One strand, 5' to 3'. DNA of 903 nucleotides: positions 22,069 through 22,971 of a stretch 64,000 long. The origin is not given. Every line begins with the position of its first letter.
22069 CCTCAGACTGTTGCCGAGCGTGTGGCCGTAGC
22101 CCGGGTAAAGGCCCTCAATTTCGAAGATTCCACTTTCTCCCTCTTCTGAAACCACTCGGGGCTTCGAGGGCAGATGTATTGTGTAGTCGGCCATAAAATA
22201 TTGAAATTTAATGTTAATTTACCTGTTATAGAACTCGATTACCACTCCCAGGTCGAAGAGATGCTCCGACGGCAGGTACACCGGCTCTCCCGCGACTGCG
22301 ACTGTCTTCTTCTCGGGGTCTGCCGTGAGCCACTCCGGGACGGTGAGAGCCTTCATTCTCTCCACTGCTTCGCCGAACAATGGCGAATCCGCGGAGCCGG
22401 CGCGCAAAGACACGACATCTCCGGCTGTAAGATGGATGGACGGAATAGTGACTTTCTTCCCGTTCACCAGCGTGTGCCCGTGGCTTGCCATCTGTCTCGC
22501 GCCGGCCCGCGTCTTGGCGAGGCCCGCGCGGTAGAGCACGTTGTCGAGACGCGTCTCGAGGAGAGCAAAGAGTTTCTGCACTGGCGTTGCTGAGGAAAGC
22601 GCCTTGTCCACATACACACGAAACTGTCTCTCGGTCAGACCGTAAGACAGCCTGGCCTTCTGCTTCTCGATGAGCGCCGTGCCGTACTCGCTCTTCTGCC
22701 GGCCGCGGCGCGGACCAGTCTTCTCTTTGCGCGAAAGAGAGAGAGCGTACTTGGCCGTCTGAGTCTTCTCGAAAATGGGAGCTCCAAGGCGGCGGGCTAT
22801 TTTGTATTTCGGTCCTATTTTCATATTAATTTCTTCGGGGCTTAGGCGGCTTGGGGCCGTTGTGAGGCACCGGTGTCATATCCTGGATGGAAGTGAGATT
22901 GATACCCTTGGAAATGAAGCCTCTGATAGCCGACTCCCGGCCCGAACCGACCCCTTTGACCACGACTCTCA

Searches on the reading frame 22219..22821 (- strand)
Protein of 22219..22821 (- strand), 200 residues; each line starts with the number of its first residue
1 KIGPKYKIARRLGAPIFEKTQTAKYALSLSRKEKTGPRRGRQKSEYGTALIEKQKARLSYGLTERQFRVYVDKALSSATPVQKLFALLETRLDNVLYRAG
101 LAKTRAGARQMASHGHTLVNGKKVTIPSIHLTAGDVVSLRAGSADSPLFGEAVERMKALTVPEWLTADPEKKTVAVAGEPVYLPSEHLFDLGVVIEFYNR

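Call 65: search_protein_families(library=pfam, proteins=[window:22219-22821:-], max_evalue=0.0001)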
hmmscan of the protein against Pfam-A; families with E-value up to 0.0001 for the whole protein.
window:22219-22821:- (200 aa): 2 families
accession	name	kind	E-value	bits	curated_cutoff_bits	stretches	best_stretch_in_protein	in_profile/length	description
PF01479.30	S4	-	7.2e-18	64.5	22.8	1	91-137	2-48/48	S4 domain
PF00163.24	Ribosomal_S4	-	9e-16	58.8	23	1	2-80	3-84/95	Ribosomal protein S4/S9 N-terminal domain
